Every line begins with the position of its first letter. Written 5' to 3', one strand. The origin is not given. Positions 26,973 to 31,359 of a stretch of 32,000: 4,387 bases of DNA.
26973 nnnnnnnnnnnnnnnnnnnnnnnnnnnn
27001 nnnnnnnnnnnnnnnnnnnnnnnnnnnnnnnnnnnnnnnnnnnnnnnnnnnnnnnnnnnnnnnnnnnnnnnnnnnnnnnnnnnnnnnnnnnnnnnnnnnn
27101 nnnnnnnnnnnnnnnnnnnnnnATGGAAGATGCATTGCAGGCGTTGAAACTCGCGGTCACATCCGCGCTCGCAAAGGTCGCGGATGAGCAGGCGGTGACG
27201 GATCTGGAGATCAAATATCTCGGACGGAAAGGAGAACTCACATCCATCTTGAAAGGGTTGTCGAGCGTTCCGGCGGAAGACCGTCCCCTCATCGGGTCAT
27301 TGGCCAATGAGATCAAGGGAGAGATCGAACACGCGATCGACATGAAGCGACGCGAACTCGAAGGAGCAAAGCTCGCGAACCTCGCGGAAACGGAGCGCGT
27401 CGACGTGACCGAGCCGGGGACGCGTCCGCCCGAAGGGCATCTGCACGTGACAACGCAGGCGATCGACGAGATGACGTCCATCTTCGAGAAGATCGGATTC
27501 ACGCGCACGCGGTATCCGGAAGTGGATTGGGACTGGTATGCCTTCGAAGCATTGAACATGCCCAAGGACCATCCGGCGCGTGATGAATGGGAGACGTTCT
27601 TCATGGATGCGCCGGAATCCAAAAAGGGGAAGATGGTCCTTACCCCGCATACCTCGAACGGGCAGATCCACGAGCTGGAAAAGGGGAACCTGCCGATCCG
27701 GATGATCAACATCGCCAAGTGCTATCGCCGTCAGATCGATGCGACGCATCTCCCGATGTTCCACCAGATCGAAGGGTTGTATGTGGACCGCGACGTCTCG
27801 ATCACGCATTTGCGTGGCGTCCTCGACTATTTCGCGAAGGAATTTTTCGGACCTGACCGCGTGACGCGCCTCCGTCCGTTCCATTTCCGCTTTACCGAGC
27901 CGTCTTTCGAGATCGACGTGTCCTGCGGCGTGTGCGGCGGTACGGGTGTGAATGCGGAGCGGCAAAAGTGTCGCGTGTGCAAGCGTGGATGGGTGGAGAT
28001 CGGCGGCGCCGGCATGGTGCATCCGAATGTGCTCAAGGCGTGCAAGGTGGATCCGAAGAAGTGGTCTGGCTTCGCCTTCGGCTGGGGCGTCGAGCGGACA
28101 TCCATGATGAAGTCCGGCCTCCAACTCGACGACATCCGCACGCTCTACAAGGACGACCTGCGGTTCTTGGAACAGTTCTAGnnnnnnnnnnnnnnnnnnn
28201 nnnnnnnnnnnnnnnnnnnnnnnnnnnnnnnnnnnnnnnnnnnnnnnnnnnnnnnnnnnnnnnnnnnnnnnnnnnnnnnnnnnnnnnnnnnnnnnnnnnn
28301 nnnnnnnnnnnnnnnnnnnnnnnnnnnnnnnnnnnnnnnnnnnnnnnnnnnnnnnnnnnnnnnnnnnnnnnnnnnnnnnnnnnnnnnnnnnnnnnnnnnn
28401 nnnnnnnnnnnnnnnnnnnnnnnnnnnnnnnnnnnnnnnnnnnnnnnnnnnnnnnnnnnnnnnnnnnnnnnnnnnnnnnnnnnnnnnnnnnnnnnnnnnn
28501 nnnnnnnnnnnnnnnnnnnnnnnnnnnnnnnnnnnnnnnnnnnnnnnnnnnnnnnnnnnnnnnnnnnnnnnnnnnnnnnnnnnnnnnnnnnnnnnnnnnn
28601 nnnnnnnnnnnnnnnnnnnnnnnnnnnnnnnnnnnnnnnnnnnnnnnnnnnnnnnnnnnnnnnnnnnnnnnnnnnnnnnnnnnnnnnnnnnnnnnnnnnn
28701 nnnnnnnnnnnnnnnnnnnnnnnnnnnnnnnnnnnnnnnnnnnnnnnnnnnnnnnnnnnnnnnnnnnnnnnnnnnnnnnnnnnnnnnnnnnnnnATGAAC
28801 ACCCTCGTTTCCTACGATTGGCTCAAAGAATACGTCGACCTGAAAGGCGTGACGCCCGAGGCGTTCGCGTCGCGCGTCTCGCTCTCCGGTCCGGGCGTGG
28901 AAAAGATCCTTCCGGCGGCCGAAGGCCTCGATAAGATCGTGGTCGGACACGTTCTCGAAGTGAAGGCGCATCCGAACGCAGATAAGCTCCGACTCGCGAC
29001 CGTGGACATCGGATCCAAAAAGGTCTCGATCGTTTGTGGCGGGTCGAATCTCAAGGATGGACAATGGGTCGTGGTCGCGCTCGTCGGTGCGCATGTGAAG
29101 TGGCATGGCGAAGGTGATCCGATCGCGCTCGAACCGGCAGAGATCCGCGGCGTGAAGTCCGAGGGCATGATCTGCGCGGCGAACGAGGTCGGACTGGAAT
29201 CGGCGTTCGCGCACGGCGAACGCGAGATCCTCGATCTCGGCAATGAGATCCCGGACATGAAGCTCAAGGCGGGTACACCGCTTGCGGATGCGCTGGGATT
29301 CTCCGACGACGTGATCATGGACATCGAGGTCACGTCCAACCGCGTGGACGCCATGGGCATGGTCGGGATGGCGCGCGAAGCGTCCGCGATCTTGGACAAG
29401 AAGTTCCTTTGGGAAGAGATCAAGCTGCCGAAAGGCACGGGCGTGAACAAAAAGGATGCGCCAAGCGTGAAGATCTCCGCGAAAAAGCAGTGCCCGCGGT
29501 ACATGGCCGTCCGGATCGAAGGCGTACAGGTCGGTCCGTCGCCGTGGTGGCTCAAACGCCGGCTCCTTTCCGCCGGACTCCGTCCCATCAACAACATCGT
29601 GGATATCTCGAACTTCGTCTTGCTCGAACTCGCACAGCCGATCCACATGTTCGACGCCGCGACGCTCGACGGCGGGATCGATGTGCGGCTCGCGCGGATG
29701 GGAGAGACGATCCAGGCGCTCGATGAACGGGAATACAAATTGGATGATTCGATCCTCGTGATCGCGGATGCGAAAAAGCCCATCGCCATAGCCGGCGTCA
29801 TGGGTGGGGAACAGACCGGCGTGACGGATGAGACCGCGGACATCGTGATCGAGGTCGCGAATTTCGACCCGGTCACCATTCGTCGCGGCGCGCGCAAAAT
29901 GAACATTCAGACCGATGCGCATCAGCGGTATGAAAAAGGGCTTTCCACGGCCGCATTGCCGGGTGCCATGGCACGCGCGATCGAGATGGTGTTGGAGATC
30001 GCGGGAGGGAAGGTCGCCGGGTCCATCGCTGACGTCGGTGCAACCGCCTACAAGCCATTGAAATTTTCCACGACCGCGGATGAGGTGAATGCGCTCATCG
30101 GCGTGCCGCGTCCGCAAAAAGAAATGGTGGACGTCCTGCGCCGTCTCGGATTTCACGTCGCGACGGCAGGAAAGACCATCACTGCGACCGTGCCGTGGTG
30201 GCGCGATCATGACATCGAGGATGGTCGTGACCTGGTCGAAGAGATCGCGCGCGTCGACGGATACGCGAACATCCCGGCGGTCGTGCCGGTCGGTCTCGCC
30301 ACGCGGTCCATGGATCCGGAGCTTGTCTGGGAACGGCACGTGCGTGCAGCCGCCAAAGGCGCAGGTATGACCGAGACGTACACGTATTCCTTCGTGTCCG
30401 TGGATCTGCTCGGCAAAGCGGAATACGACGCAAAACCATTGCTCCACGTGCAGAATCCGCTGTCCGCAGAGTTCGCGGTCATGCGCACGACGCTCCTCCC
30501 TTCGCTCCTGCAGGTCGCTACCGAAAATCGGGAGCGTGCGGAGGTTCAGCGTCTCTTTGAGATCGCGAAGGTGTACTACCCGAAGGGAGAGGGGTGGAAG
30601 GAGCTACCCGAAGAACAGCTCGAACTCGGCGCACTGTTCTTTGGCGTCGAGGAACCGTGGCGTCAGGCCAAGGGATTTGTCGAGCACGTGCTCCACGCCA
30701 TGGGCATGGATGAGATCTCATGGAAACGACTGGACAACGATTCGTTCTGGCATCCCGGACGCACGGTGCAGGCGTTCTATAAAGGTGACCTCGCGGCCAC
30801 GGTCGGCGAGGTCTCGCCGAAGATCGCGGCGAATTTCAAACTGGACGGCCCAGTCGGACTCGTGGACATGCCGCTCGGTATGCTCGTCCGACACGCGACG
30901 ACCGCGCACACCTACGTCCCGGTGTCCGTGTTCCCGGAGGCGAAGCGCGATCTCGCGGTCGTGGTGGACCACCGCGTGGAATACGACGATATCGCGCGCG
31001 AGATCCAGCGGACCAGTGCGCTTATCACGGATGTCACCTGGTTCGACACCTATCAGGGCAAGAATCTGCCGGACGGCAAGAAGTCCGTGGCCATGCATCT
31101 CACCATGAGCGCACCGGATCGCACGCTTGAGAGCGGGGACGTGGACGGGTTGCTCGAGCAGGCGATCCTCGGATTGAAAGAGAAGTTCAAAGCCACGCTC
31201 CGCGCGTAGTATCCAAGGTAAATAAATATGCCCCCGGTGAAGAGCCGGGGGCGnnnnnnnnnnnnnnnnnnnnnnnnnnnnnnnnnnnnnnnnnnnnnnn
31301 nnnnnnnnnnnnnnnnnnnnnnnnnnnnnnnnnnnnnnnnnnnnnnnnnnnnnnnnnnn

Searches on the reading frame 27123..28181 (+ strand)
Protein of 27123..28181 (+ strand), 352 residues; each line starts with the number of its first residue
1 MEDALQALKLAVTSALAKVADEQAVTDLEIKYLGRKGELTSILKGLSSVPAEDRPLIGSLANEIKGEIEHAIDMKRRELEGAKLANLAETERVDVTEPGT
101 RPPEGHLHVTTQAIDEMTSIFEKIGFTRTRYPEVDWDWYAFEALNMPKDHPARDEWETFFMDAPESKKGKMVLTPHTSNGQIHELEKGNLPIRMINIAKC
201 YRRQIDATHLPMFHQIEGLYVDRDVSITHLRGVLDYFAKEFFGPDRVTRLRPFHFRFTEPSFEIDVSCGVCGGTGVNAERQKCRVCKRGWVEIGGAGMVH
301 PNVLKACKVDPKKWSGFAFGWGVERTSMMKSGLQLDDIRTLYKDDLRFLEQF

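Call 7: search_protein_families(library=pfam, proteins=[window:27123-28181:+], max_evalue=0.001)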
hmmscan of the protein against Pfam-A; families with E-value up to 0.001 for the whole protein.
window:27123-28181:+ (352 aa): 2 families
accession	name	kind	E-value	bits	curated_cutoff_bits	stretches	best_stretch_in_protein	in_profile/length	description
PF01409.25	tRNA-synt_2d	-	2.4e-82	276.6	19.8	1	93-352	2-246/246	tRNA synthetases class II core domain (F)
PF02912.23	Phe_tRNA-synt_N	-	1.3e-19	70.4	22.3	1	21-85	2-66/69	Aminoacyl tRNA synthetase class II, N-terminal domain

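Call 84: find_encoding_contigs(protein=window:27123-28181:+, flank=10000, max_places=1)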
Protein window:27123-28181:+ (352 aa): 1 contig read that carries it; 1 place shown.
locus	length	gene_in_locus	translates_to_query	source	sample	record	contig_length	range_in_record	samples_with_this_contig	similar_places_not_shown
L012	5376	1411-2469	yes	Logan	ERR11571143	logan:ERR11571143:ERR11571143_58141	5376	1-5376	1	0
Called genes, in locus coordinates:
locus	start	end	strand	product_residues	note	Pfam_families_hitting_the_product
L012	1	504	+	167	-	?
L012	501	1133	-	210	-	-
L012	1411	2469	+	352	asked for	PF02912:Phe_tRNA-synt_N, PF01409:tRNA-synt_2d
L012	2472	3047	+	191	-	-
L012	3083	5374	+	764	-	?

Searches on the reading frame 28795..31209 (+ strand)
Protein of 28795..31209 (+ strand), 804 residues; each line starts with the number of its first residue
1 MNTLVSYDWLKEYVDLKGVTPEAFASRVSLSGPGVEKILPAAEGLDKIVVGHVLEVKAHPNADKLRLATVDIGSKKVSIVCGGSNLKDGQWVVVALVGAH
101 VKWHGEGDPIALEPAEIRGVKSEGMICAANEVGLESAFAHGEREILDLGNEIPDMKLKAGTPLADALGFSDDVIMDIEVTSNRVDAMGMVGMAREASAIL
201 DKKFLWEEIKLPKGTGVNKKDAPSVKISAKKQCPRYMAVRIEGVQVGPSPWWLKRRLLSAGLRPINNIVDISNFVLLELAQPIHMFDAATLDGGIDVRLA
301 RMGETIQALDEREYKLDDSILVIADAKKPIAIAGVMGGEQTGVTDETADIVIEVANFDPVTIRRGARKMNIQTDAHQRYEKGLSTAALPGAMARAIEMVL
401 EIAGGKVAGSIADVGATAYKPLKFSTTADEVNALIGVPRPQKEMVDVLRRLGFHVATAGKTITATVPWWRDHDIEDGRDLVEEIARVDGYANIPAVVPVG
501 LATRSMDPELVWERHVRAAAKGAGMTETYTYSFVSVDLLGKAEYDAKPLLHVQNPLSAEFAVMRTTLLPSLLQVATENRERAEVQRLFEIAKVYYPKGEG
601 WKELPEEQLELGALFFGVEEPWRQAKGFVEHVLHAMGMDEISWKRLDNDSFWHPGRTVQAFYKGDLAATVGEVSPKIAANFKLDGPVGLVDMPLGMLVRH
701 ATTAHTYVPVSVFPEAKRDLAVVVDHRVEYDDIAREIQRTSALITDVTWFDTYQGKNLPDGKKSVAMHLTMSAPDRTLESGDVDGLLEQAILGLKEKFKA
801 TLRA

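Call 7: search_protein_families(library=pfam, proteins=[window:28795-31209:+], max_evalue=0.001)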
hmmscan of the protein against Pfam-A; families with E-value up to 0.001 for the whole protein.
window:28795-31209:+ (804 aa): 5 families
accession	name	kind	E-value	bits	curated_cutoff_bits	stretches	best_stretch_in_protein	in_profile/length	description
PF03483.22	B3_4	-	8.8e-67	224.5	29.3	1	232-404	1-174/174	B3/4 domain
PF17759.6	tRNA_synthFbeta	-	2.1e-44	152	22.4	1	493-691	1-211/214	Phenylalanyl tRNA synthetase beta chain CLM domain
PF03147.19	FDX-ACB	-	7.4e-23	81.2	31.1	1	711-803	1-94/94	Ferredoxin-fold anticodon binding domain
PF01588.26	tRNA_bind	-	1.1e-17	64.3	27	1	48-148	1-87/96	Putative tRNA binding domain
PF03484.21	B5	-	5.3e-17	62.2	28.6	1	426-490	3-67/67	tRNA synthetase B5 domain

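Call 82: find_encoding_contigs(protein=window:28795-31209:+, flank=10000, max_places=1)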
Protein window:28795-31209:+ (804 aa): no gene with exactly this product is on record in the collection.
